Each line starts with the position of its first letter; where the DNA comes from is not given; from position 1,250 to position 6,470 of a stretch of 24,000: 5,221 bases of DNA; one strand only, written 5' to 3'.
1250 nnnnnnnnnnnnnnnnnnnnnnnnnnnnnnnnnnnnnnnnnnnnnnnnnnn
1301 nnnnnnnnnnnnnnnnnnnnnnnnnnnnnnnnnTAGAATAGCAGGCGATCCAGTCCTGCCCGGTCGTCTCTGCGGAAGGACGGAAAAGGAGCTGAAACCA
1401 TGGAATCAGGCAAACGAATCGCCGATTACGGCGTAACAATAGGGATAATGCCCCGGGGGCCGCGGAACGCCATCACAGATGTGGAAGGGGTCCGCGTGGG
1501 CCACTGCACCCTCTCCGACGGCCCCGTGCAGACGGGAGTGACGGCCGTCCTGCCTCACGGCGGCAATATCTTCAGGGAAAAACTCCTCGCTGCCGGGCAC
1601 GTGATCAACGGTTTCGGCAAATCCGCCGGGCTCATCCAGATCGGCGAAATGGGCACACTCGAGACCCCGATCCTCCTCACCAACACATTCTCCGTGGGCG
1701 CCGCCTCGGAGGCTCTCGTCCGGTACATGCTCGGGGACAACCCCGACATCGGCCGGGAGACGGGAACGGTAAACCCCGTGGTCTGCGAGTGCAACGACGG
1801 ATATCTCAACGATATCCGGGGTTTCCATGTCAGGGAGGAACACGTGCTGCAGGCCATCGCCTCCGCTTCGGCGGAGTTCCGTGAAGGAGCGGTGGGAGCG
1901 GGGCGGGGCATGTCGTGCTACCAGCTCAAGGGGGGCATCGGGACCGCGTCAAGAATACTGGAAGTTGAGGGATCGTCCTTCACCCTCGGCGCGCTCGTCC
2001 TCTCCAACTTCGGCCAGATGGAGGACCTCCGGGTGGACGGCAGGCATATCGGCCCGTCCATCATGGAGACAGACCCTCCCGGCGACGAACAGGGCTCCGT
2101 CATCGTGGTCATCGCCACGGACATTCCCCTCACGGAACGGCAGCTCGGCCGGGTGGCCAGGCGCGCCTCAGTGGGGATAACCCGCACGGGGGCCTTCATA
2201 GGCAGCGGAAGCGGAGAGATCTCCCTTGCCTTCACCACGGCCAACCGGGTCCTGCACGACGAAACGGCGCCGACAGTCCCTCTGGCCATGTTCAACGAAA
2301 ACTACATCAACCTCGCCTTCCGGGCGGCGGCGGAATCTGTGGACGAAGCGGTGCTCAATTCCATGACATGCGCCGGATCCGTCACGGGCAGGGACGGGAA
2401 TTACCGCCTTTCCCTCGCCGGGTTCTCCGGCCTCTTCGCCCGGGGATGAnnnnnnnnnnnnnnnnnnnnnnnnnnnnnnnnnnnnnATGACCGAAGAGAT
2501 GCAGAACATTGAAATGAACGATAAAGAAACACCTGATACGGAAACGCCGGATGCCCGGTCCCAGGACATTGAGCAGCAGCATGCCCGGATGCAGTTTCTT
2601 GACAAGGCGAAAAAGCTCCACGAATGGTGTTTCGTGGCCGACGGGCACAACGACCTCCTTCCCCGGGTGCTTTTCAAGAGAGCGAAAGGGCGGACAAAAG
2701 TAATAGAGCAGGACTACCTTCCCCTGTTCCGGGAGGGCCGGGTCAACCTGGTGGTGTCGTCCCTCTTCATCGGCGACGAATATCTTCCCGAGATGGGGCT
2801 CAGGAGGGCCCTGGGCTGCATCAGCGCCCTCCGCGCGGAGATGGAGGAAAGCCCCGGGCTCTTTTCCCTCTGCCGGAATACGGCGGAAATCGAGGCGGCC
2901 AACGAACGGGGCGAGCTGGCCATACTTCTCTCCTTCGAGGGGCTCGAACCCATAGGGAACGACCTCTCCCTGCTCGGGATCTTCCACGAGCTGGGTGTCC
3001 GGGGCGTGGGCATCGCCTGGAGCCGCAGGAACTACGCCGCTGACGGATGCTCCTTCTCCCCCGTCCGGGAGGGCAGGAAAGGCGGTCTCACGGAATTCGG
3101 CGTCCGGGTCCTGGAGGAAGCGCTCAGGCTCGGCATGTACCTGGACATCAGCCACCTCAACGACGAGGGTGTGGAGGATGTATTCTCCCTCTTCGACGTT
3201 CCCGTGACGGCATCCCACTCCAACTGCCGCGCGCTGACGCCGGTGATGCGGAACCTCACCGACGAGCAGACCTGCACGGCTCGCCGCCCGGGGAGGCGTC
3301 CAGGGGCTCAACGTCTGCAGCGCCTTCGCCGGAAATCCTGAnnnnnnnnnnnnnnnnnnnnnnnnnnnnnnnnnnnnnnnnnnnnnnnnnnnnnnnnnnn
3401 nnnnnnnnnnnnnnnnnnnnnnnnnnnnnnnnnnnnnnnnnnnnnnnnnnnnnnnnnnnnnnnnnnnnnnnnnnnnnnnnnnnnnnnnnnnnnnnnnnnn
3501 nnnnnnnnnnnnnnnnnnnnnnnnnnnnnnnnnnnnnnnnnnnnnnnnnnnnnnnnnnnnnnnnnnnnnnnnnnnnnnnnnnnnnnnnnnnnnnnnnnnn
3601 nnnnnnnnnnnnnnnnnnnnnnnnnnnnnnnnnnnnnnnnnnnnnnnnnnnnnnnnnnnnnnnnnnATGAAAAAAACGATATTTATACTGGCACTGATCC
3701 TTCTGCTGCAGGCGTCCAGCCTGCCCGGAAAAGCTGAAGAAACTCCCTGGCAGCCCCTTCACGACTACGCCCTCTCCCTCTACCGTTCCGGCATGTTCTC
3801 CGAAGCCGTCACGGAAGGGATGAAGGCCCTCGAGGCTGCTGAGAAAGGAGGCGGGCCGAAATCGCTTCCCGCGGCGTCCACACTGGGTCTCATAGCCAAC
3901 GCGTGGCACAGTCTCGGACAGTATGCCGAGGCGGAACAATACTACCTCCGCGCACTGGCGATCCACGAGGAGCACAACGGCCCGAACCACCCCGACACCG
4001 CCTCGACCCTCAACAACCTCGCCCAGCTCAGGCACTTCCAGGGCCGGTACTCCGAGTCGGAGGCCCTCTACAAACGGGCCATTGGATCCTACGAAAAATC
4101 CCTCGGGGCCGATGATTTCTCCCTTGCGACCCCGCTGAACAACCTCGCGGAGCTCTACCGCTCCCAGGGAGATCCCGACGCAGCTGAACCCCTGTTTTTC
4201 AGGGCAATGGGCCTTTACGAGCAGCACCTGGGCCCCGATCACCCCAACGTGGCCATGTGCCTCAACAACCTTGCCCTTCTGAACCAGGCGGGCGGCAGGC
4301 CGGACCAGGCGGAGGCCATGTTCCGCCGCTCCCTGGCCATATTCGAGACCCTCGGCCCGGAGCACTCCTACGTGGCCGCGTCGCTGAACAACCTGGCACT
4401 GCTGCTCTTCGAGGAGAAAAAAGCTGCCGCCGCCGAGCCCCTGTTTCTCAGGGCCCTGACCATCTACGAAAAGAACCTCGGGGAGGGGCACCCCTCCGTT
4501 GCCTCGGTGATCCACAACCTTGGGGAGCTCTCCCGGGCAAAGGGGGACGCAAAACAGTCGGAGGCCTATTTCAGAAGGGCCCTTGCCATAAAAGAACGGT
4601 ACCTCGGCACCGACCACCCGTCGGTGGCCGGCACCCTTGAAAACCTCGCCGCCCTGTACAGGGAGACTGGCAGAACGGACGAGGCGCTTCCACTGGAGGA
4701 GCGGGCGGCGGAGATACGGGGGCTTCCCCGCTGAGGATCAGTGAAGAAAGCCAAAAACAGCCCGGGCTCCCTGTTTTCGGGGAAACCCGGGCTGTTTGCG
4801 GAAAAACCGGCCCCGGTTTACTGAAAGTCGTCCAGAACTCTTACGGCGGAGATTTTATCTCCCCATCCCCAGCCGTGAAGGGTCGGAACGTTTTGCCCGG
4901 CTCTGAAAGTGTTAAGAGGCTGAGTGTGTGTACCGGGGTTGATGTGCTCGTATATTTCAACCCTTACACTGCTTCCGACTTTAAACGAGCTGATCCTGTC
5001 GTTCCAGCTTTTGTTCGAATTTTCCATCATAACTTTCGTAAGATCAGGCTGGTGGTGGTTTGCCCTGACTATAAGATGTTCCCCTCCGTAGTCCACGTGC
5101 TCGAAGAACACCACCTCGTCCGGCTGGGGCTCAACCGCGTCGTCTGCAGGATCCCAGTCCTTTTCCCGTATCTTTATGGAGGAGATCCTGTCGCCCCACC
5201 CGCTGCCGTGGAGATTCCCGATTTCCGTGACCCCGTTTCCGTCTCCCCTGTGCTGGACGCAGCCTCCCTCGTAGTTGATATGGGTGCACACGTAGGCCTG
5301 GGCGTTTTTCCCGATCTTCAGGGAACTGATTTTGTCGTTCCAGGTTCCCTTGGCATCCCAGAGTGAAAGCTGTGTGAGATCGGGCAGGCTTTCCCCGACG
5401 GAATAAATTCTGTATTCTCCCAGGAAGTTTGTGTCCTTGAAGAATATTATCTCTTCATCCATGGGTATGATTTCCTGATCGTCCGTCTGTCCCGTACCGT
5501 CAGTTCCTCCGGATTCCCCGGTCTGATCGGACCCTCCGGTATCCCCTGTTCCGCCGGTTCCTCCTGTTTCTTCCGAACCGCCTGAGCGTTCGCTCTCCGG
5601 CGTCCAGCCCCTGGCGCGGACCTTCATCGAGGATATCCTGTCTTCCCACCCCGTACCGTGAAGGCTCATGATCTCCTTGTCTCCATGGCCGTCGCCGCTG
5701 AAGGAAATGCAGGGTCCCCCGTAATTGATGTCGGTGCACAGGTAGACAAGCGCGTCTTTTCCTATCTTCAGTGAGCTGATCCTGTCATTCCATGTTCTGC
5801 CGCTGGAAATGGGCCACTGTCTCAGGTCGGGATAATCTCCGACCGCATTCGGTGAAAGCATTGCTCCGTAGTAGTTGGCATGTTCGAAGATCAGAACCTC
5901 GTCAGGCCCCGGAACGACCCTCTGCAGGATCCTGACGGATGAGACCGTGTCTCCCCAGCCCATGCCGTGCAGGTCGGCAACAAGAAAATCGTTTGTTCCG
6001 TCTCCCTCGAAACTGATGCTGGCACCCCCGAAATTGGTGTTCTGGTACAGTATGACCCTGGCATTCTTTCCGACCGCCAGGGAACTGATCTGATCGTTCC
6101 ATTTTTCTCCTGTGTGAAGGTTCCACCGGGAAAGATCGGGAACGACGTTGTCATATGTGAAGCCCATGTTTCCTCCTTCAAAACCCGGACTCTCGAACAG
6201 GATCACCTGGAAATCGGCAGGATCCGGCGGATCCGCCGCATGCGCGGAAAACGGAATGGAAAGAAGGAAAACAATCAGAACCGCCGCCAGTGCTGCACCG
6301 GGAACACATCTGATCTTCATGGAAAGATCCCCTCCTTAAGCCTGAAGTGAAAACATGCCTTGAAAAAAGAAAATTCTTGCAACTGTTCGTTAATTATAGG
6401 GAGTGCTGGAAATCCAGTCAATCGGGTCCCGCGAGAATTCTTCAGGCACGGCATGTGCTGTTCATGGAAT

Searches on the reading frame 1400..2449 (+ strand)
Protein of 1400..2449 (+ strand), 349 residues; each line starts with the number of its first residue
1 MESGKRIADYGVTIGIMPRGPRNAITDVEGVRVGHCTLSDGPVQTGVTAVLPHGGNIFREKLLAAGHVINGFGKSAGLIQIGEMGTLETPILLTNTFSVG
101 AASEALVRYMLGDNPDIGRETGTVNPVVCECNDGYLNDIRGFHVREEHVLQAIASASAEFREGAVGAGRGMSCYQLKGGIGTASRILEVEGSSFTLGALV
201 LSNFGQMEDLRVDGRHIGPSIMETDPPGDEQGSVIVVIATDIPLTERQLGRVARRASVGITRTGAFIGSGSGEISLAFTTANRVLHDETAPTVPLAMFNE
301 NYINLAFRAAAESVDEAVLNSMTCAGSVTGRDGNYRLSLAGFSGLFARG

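Call 41: search_protein_families(library=pfam, proteins=[window:1400-2449:+], max_evalue=0.0001)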
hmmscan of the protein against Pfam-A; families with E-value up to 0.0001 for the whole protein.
window:1400-2449:+ (349 aa): 1 family
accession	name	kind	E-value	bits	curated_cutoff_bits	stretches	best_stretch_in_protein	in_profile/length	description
PF03576.19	Peptidase_S58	-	1.8e-119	399.2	23.9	1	23-334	1-305/307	Peptidase family S58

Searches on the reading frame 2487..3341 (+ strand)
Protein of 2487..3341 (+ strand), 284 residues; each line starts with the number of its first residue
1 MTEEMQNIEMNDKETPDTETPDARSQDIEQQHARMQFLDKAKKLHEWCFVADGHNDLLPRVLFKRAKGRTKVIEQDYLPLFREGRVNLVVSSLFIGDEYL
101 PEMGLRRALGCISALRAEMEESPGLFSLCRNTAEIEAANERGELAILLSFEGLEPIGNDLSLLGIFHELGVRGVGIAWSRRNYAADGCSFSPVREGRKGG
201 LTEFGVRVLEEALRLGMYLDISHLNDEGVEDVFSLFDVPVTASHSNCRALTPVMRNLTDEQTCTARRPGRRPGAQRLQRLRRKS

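Call 41: search_protein_families(library=pfam, proteins=[window:2487-3341:+], max_evalue=0.0001)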
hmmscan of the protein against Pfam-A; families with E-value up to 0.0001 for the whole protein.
window:2487-3341:+ (284 aa): 1 family
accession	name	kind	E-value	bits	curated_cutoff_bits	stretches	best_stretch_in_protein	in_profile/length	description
PF01244.27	Peptidase_M19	-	1.1e-51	176.3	26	1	45-261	3-219/319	Membrane dipeptidase (Peptidase family M19)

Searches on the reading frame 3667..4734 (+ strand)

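Call 41: search_protein_families(library=pfam, proteins=[window:3667-4734:+], max_evalue=0.0001)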
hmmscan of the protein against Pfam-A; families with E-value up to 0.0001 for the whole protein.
window:3667-4734:+ (355 aa): 14 families
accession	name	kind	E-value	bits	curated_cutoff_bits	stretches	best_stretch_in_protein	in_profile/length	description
PF13424.12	TPR_12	-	1.1e-75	250.2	30.1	5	153-227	2-76/77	Tetratricopeptide repeat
PF13374.12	TPR_10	-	1.6e-69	228.6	27.5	7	70-110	2-42/42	Tetratricopeptide repeat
PF24885.1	TPR_NPHP3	-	9.6e-53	179.5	100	3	67-181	96-210/239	Nephrocystin-3 TPR domain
PF00515.34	TPR_1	-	4.4e-28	96.3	27.8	1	71-102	2-33/34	Tetratricopeptide repeat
PF13176.12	TPR_7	-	1.6e-25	87.4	27.9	0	157-186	2-31/36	Tetratricopeptide repeat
PF07719.23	TPR_2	-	3.5e-23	80.2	27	0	73-102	4-33/34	Tetratricopeptide repeat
PF13181.12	TPR_8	-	2.6e-22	77.5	25.7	0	280-310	2-32/34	Tetratricopeptide repeat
PF17874.7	TPR_MalT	-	1e-16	61.6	45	1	41-225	14-190/336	MalT-like TPR region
PF13432.12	TPR_16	-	1.9e-13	51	32.7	0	202-268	3-62/65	Tetratricopeptide repeat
PF13428.12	TPR_14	-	2e-12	46.9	23.5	0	160-184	7-31/44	Tetratricopeptide repeat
PF07721.20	TPR_4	-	4.3e-12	45.8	27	0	157-176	4-23/26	Tetratricopeptide repeat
PF13431.12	TPR_17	-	1.2e-10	41.2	24.4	0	318-341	10-33/34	Tetratricopeptide repeat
PF14559.12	TPR_19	-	4.3e-07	30.6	25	0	84-139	5-52/68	Tetratricopeptide repeat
PF13174.12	TPR_6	-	2.3e-05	25.2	26.3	0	202-221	6-25/33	Tetratricopeptide repeat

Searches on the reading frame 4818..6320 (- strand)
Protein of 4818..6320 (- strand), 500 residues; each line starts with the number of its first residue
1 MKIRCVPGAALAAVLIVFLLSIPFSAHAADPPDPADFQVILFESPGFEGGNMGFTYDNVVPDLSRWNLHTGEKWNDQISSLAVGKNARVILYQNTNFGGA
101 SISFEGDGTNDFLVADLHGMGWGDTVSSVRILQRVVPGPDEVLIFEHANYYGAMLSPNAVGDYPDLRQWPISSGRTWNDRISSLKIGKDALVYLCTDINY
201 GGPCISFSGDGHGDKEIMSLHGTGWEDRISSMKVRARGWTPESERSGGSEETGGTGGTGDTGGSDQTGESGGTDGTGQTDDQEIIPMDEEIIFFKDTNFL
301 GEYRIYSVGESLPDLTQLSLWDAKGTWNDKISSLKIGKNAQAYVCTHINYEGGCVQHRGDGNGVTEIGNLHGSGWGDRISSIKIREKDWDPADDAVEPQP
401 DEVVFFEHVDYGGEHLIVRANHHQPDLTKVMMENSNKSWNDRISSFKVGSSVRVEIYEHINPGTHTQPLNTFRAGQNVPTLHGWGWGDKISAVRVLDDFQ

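Call 41: search_protein_families(library=pfam, proteins=[window:4818-6320:-], max_evalue=0.0001)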
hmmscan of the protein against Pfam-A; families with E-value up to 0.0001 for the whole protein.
window:4818-6320:- (500 aa): 3 families
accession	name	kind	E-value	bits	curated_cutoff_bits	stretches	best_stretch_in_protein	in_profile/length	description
PF08964.15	Crystall_3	-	9.8e-28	96.6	27.3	2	400-465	2-59/86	Beta/Gamma crystallin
PF03995.18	Inhibitor_I36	-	1.2e-23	83.2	21.1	1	41-101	15-66/69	Peptidase inhibitor family I36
PF00030.24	Crystall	-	1.5e-13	51.1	25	0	88-185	1-80/82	Beta/Gamma crystallin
